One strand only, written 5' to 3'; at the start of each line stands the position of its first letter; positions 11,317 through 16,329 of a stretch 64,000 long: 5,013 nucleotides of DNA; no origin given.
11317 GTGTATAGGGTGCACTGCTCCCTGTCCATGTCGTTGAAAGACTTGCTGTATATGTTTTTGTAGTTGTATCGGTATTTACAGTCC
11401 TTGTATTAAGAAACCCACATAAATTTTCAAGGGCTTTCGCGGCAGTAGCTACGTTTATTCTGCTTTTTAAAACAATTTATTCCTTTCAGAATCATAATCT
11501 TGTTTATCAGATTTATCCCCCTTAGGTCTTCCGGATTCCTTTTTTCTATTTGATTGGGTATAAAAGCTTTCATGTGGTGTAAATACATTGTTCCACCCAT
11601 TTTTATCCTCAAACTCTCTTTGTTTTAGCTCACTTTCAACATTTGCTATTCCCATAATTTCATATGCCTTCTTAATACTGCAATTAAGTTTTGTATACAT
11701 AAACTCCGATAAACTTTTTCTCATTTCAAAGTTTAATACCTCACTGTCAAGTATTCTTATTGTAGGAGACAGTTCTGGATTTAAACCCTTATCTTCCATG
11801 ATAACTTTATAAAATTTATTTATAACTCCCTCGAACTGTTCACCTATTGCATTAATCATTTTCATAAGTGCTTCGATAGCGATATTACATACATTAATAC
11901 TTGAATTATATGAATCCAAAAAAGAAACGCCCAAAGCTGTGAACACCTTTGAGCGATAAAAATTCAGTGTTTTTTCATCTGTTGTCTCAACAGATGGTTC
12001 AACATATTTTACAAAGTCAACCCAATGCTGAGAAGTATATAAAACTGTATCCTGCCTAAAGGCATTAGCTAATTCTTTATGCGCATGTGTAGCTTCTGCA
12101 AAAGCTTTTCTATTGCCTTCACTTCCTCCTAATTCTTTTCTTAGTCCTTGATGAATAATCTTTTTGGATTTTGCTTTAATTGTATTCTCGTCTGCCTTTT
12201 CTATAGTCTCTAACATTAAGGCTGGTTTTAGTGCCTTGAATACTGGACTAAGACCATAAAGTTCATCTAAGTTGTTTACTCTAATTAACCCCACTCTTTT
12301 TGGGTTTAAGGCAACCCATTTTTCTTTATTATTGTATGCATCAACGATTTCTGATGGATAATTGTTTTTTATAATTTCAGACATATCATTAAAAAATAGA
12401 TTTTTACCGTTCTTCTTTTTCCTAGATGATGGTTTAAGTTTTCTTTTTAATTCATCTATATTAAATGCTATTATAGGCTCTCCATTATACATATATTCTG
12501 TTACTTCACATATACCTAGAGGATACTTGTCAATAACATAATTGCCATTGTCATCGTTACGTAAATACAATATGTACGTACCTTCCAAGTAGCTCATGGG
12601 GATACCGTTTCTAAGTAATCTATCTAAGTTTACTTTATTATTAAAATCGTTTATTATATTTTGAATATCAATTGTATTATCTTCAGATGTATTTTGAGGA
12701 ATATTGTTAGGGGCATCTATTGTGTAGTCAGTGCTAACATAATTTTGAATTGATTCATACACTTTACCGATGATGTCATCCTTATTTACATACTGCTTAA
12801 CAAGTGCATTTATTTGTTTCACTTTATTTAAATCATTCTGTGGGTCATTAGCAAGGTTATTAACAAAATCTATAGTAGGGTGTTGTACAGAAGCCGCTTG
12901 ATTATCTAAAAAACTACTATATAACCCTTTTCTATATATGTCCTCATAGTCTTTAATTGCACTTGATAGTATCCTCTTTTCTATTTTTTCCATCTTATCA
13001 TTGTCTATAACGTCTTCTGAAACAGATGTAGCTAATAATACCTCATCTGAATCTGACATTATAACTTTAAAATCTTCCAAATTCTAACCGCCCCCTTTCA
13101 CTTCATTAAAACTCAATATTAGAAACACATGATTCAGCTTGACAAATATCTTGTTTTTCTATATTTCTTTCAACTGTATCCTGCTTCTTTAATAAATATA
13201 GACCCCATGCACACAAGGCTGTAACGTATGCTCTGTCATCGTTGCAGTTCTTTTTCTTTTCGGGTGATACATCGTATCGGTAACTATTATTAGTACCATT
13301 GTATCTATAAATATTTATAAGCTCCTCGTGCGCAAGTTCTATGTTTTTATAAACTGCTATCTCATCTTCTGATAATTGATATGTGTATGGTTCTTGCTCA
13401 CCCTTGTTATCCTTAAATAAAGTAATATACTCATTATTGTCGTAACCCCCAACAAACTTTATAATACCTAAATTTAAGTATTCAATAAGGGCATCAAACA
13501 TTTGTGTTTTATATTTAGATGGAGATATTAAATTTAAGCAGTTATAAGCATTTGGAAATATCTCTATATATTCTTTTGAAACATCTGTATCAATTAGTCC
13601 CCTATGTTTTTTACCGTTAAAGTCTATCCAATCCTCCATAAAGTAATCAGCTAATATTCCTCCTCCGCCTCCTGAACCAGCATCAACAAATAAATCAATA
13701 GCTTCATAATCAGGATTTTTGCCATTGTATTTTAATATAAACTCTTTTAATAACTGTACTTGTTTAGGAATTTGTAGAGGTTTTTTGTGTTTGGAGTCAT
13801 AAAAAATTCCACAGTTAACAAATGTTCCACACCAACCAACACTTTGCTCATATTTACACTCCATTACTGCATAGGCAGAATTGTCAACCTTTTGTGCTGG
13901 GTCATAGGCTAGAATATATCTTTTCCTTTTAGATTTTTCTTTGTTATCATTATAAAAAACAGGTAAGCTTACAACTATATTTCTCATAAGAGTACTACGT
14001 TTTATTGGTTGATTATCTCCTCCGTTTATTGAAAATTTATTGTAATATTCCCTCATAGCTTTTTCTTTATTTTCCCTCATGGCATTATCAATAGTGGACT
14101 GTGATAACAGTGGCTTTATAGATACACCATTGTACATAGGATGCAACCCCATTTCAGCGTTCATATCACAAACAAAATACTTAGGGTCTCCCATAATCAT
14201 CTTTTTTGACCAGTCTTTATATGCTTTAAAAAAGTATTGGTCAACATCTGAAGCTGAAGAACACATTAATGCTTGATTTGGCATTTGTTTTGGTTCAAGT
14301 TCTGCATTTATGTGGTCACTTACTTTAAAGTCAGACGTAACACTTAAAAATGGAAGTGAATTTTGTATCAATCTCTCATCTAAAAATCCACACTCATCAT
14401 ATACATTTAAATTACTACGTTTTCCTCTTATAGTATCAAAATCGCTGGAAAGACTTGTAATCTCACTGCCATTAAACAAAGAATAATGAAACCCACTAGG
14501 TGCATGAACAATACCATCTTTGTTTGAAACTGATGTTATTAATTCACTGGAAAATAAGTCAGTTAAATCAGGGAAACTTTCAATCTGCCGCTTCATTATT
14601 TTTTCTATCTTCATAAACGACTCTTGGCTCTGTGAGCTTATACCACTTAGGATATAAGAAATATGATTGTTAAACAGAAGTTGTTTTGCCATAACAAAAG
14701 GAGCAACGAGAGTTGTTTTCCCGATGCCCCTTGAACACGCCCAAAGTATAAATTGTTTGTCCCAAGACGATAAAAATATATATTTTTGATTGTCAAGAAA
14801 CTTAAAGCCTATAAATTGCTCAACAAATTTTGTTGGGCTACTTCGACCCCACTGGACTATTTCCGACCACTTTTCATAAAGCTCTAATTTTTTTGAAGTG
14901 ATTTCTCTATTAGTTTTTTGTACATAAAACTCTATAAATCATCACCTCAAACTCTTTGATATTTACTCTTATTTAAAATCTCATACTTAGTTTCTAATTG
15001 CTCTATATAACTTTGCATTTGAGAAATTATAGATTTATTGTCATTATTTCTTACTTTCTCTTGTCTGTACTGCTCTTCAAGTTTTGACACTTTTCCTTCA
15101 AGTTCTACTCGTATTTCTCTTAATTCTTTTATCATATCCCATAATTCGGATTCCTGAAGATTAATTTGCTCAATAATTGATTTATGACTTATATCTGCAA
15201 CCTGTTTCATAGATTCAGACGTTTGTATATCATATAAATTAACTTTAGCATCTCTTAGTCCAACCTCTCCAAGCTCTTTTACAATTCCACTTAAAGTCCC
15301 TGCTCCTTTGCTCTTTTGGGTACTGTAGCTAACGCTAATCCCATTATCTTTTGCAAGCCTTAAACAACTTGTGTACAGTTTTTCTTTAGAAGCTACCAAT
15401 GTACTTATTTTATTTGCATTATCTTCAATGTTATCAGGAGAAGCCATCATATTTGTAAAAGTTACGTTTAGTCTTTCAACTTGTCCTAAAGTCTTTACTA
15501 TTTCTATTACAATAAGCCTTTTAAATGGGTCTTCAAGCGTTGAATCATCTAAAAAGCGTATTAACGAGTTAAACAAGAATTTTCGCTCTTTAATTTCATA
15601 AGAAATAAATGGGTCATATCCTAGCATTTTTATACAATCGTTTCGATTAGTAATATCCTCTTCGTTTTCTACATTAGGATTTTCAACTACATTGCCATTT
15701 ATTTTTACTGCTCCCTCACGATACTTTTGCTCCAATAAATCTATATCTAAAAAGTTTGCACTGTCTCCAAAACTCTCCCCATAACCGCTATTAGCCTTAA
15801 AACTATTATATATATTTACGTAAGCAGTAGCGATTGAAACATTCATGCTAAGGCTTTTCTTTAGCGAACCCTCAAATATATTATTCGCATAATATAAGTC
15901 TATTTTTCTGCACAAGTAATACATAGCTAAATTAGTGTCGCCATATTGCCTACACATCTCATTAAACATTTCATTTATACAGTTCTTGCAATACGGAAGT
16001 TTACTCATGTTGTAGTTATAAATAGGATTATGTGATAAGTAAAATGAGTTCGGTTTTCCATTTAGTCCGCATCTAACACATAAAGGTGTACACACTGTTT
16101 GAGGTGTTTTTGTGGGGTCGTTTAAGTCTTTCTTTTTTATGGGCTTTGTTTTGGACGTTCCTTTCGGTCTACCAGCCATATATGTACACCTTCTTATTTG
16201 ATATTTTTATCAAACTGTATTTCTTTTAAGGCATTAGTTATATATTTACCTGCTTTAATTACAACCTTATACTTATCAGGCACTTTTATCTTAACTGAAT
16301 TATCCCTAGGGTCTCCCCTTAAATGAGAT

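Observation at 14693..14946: Large terminase needs 81 codons upstream of any canonical start; apparent AUA initiation or start-codon knockout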

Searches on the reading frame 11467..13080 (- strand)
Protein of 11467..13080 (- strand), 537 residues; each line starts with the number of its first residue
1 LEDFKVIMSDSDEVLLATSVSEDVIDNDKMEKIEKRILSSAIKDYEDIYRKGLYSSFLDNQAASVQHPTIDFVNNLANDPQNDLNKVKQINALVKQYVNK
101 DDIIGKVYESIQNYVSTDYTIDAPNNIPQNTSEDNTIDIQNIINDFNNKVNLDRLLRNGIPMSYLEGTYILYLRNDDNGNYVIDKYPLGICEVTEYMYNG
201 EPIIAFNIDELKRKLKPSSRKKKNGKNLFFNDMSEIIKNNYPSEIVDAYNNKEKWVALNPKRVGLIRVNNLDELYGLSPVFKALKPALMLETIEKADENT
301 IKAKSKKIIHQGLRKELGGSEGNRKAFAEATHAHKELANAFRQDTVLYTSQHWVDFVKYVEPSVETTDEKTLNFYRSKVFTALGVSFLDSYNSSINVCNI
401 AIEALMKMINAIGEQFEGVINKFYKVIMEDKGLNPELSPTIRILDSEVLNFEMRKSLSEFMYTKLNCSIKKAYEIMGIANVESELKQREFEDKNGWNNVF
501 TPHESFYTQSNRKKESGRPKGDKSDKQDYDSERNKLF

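Call 12: search_protein_families(library=pfam, proteins=[window:11467-13080:-])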
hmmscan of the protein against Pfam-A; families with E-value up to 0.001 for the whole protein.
window:11467-13080:- (537 aa): 0 families

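Call 60: search_protein_families(library=phrogs, proteins=[window:11467-13080:-], max_evalue=0.00001)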
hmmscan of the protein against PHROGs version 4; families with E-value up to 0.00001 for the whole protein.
window:11467-13080:- (537 aa): 1 family
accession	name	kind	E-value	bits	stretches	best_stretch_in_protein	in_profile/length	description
phrog_2739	-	head and packaging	9e-30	104.7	1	32-532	8-491/501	portal protein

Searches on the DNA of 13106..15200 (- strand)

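Call 91: search_dna_similar(query=window:13106-15200:-, collection=phages, mode=distant, max_rows=10)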
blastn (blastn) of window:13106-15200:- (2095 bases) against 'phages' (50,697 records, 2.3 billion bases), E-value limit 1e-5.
No match.

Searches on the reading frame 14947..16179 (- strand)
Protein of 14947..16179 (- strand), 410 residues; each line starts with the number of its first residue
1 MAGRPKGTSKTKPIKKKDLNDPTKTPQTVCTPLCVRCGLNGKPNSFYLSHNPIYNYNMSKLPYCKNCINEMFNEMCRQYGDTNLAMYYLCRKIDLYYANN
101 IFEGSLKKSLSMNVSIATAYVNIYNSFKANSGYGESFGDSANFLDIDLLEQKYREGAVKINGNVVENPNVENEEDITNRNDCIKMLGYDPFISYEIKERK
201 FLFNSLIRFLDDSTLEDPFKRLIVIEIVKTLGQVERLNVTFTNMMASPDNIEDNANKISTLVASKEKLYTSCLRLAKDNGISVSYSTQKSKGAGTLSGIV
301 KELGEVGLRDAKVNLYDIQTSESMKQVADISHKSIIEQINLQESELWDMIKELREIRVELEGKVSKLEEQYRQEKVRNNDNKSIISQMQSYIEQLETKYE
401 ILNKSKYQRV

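Call 12: search_protein_families(library=pfam, proteins=[window:14947-16179:-])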
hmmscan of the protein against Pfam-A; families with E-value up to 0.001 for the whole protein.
window:14947-16179:- (410 aa): 0 families

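Call 60: search_protein_families(library=phrogs, proteins=[window:14947-16179:-], max_evalue=0.00001)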
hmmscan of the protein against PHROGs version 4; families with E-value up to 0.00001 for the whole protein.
window:14947-16179:- (410 aa): 1 family
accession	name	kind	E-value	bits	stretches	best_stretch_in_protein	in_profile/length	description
phrog_3314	-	unknown function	1.7e-10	41.9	1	34-185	9-136/286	-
